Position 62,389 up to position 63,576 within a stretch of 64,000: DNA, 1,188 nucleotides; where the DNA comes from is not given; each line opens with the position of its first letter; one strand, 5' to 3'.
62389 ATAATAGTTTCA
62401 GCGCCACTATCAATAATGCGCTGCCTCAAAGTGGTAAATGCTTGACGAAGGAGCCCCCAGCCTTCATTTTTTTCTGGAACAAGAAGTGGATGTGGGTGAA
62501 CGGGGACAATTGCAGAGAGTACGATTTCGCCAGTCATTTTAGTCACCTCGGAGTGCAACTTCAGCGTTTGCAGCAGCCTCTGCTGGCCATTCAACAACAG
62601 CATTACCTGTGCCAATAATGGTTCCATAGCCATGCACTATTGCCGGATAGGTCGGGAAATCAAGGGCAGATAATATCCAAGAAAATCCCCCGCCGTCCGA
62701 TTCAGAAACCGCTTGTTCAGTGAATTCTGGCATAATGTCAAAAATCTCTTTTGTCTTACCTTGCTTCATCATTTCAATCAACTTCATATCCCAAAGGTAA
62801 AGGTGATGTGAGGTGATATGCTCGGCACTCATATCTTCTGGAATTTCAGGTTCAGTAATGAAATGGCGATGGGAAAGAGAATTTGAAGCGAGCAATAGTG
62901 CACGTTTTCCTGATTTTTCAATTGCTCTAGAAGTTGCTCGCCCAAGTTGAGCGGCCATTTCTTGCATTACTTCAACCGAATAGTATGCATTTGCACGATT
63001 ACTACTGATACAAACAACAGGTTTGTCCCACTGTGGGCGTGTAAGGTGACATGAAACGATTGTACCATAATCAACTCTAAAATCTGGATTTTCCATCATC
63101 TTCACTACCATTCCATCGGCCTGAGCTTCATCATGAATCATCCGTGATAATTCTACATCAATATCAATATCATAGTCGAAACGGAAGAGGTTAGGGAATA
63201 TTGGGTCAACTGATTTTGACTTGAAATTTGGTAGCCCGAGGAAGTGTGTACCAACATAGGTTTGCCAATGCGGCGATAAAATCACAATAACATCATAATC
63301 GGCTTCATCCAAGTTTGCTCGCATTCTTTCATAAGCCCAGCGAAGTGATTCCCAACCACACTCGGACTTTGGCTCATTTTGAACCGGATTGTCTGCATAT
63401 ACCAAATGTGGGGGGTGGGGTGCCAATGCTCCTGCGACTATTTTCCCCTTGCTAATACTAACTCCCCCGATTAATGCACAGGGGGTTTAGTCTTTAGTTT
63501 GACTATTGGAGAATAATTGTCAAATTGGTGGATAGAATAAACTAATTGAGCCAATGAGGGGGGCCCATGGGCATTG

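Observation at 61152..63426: Tandem LigB-type extradiol dioxygenase genes with a fused RidA domain, an aminophenol-pathway-like arrangement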

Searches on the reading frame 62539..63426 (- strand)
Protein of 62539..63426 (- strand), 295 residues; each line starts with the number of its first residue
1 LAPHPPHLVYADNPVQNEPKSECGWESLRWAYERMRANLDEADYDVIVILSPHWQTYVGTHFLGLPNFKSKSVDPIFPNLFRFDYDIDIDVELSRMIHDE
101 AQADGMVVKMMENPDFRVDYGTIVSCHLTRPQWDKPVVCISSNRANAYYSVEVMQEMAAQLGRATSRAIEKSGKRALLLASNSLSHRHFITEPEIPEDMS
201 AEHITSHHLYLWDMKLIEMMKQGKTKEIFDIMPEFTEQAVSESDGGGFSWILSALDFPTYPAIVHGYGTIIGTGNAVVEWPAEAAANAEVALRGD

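Call 3: search_protein_families(library=pfam, proteins=[window:62539-63426:-], max_evalue=0.1)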
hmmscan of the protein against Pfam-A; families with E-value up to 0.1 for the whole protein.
window:62539-63426:- (295 aa): 1 family
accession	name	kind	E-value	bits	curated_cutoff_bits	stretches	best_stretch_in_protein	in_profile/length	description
PF02900.23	LigB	-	4.2e-23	82.2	26.3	1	3-245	6-232/269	Catalytic LigB subunit of aromatic ring-opening dioxygenase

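Call 4: search_protein_families(library=ncbifam, proteins=[window:62539-63426:-], max_evalue=0.1)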
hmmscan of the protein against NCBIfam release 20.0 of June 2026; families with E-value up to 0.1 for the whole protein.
window:62539-63426:- (295 aa): 6 families
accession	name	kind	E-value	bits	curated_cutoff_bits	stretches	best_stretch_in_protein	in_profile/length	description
TIGR02298.1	HpaD_Fe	equivalog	3.5e-23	82.4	315.95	1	38-262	44-261/284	3,4-dihydroxyphenylacetate 2,3-dioxygenase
NF009910.0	PRK13370.1-4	equivalog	4.5e-07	29.4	291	1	18-190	18-183/312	3-carboxyethylcatechol 2,3-dioxygenase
NF009908.0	PRK13370.1-2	equivalog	1.2e-05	24.9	467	1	32-200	31-188/314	3-carboxyethylcatechol 2,3-dioxygenase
NF009909.0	PRK13370.1-3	subfamily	0.01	15.2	286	1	26-192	24-183/286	3-carboxyethylcatechol 2,3-dioxygenase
NF001987.0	PRK00782.1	equivalog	0.014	14.7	295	1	155-233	150-212/267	MEMO1 family protein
NF009800.0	PRK13285.2-3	equivalog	0.048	13.5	226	1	76-112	60-96/149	flagellar assembly protein FliW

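Call 6: search_solved_structures(query=window:62539-63426:-, max_evalue=0.01, show_alignments=3)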
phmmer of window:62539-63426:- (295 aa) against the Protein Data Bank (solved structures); distinct sequences matched with E-value up to 0.01: 7.
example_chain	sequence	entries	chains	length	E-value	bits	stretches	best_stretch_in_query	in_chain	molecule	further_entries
8ihg_A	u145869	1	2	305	1.2e-110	372.9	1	1-291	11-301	2-aminophenol 1,6-dioxygenase beta subunit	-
3vsg_B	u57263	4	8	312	4.4e-107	361.2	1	1-285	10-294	2-amino-5-chlorophenol 1,6-dioxygenase beta subunit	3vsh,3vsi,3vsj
7txy_B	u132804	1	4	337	8.3e-94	317.6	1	1-285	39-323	2-aminophenol 1,6-dioxygenase subunit beta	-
7txy_A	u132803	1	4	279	1e-21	80.9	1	24-281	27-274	2-amino-5-chlorophenol 1,6-dioxygenase subunit alpha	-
8ihg_B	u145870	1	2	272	5.9e-20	75.2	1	23-281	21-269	2-aminophenol 1,6-dioxygenase alpha subunit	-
3vsg_A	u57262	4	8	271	1.1e-15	61.1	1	23-280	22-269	2-amino-5-chlorophenol 1,6-dioxygenase alpha subunit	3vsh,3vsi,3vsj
8iq8_A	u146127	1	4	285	6.4e-09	38.9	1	38-260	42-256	3,4-dihydroxyphenylacetate 2,3-dioxygenase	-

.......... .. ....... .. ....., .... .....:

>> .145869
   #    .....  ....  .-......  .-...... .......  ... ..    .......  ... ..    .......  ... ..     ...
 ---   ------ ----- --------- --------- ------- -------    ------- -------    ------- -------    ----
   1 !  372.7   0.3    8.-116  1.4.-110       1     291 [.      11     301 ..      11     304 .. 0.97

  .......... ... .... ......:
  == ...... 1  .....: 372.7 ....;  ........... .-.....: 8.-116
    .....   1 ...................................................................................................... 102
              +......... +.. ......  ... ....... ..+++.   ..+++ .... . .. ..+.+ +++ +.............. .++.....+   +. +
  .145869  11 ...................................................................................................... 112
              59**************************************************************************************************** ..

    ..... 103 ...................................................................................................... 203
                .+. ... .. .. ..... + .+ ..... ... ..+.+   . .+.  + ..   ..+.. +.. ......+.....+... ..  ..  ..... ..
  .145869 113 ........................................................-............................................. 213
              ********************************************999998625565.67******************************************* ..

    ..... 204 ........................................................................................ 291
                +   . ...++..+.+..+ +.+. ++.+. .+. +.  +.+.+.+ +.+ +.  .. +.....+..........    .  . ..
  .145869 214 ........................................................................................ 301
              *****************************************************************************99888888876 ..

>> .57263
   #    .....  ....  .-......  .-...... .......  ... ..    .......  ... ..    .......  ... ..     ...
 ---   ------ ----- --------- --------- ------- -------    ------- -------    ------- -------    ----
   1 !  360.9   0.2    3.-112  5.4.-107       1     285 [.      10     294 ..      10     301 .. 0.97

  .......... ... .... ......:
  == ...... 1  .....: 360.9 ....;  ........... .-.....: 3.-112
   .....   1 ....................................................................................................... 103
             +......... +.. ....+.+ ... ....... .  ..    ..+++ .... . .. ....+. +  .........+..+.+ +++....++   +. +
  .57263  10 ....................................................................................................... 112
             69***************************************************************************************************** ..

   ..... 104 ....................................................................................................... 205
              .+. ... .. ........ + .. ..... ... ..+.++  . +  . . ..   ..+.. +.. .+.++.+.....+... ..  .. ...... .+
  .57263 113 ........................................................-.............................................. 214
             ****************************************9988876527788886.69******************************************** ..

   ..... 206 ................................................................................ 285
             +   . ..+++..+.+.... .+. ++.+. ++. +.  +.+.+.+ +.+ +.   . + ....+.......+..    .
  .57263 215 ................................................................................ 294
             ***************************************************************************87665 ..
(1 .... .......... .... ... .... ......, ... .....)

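Call 50: search_dna_similar(query=window:62539-63426:-, collection=plasmids, mode=protein, max_rows=15)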
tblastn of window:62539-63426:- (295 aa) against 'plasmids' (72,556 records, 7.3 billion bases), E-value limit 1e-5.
Records with a match: 36; places in all: 44; records where one place covers at least 80% of the query: 26.
Best place of each record, by identity: <60% 36.
By first word of the organism name: Burkholderia 4; Escherichia 4; Erwinia 4; Pseudomonas 3; Klebsiella 3; Ruegeria 3; Novosphingobium 2; Phaeobacter 2; Streptomyces 2; Comamonas 1; and 8 more.
By predicted mobility (MOB-suite, as given by PLSDB): non-mobilizable 29; mobilizable 4; conjugative 3.
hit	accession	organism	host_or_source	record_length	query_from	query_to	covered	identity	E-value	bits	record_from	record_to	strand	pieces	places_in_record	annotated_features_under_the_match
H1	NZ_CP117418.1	Novosphingobium humi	Single cell,Soil from military shooting ...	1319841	1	275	93%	58.5%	7e-106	345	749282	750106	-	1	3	none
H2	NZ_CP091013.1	Burkholderia cenocepacia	-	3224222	1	275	93%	56.2%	2e-100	329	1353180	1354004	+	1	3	none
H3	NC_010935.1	Comamonas testosteroni CNB-1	-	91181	1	275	93%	55.1%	7e-101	330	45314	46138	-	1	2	cnbCb: 2-aminophenol 1,6-dioxygenase subunit beta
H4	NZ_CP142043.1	Pseudomonas veronii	cell culture,ground water from aniline ...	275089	1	275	93%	54.2%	3e-100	328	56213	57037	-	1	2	tRNA U-34 5-methylaminomethyl-2-thiouridine biosynthesis protein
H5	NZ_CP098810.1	Ensifer adhaerens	whole organism,soil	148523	1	275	93%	52.7%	3e-99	325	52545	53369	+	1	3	tRNA U-34 5-methylaminomethyl-2-thiouridine biosynthesis protein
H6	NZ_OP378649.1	Klebsiella pneumoniae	-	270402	4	264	88%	26.3%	7e-15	82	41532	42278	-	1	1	hpaD: 3,4-dihydroxyphenylacetate 2,3-dioxygenase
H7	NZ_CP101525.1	Burkholderia arboris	mixed culture,soil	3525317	4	275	92%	25.0%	2e-10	69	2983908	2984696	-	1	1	none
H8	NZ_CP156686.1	Burkholderia stagnalis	Bacterial cells,soils collected in ...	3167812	4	275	92%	25.0%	4e-10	68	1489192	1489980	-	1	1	none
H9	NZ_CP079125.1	Klebsiella pneumoniae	Homo sapiens,urine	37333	4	264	88%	26.0%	2e-14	81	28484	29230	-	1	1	hpaD: 3,4-dihydroxyphenylacetate 2,3-dioxygenase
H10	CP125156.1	Klebsiella pneumoniae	-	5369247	4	264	88%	26.0%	2e-14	81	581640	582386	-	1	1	hpaD: 3,4-dihydroxyphenylacetate 2,3-dioxygenase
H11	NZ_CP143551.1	Burkholderia multivorans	Homo sapiens,bronchoalveolar lavage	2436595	4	275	92%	24.6%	2e-10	69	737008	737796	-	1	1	none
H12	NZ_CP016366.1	Phaeobacter porticola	cell culture,barnacle at wood pile-on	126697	4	274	92%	24.2%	1e-6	57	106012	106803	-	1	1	hpaD: 3,4-dihydroxyphenylacetate 2,3-dioxygenase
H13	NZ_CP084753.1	Roseateles sp. XES5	Xenopus laevis,bacterial culture,swab ...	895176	4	275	92%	23.8%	5e-7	59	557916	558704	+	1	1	hpaD: 3,4-dihydroxyphenylacetate 2,3-dioxygenase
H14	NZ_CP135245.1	Escherichia coli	Food,other,Pig ear pet treat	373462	4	264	88%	24.8%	8e-13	76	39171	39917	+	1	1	hpaD: 3,4-dihydroxyphenylacetate 2,3-dioxygenase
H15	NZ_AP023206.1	Escherichia coli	Homo sapiens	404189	4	264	88%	24.8%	8e-13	76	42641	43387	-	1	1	hpaD: 3,4-dihydroxyphenylacetate 2,3-dioxygenase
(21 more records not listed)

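Call 51: get_annotated_region(hit=H3, flank=8000)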
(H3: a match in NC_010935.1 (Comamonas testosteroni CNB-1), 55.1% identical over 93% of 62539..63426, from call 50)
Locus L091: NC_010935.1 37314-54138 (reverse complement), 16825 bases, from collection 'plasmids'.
description: Comamonas testosteroni CNB-1 plasmid pCNB, complete sequence
organism: Comamonas testosteroni CNB-1 (NCBI taxid 543891)
taxonomy: Bacteria; Pseudomonadota; Betaproteobacteria; Burkholderiales; Comamonadaceae; Comamonas; Comamonas testosteroni; Comamonas testosteroni CNB-1
host: -; source: -; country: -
typing (MOB-suite, as given by PLSDB): conjugative; replicon IncP; relaxase MOBP; mating-pair formation MPF_T
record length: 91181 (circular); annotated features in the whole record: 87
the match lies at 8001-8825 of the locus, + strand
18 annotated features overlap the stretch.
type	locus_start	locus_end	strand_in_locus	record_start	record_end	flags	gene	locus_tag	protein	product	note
CDS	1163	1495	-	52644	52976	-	-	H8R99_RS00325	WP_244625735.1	hypothetical protein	-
CDS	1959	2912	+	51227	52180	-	-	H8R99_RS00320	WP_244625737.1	tripartite tricarboxylate transporter substrate binding protein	-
CDS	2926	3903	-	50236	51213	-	-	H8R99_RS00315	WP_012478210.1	LysR family transcriptional regulator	-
CDS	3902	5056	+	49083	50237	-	-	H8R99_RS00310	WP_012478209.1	muconate/chloromuconate family cycloisomerase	-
CDS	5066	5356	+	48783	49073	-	catC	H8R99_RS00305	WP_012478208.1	muconolactone Delta-isomerase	GO:0042952 - beta-ketoadipate pathway [Evidence IEA]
CDS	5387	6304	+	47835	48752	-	-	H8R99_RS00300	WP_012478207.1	dioxygenase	GO:0009712 - catechol-containing compound metabolic process [Evidence IEA]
CDS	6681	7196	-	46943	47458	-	-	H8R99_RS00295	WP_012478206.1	MarR family transcriptional regulator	GO:0006355 - regulation of DNA-templated transcription [Evidence IEA]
CDS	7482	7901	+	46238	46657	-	-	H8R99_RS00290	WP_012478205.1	RidA family protein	-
CDS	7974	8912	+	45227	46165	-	cnbCb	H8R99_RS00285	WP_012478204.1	2-aminophenol 1,6-dioxygenase subunit beta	-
CDS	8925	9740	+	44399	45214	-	-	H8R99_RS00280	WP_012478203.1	2-aminophenol 1,6-dioxygenase subunit alpha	-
CDS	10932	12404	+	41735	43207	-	-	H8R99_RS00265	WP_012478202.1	2-hydroxymuconic semialdehyde dehydrogenase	-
CDS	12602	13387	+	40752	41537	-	dmpE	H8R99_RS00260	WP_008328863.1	2-oxopent-4-enoate hydratase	-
CDS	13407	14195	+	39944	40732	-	dmpH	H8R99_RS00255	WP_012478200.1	2-oxo-3-hexenedioate decarboxylase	-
CDS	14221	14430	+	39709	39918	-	-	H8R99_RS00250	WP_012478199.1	tripartite tricarboxylate transporter substrate-binding protein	-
CDS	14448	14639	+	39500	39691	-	-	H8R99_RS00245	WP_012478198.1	2-hydroxymuconate tautomerase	GO:0008152 - metabolic process [Evidence IEA]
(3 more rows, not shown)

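Call 52: get_annotated_region(hit=H2, flank=8000)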
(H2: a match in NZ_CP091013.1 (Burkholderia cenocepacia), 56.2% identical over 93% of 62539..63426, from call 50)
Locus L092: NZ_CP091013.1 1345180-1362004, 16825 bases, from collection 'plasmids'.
description: Burkholderia cenocepacia strain CMCC(B)23006 plasmid unnamed1, complete sequence
organism: Burkholderia cenocepacia (NCBI taxid 95486)
taxonomy: Bacteria; Pseudomonadota; Betaproteobacteria; Burkholderiales; Burkholderiaceae; Burkholderia; Burkholderia cenocepacia
host: -; source: -; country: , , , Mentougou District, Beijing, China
typing (MOB-suite, as given by PLSDB): non-mobilizable
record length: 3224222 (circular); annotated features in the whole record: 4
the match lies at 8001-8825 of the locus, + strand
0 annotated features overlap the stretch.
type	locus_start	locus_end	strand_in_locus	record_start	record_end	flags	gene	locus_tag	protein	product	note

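Call 53: get_annotated_region(hit=H1, flank=8000)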
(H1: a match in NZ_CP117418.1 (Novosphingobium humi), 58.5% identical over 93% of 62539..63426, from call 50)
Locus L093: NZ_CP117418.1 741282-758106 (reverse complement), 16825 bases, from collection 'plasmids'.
description: Novosphingobium humi strain KACC 19094 plasmid unnamed1, complete sequence
organism: Novosphingobium humi (NCBI taxid 2282397)
taxonomy: Bacteria; Pseudomonadota; Alphaproteobacteria; Sphingomonadales; Sphingomonadaceae; Novosphingobium; Novosphingobium humi
host: -; source: Single cell,Soil from military shooting range; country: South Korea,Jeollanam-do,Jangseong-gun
typing (MOB-suite, as given by PLSDB): non-mobilizable; mating-pair formation MPF_F
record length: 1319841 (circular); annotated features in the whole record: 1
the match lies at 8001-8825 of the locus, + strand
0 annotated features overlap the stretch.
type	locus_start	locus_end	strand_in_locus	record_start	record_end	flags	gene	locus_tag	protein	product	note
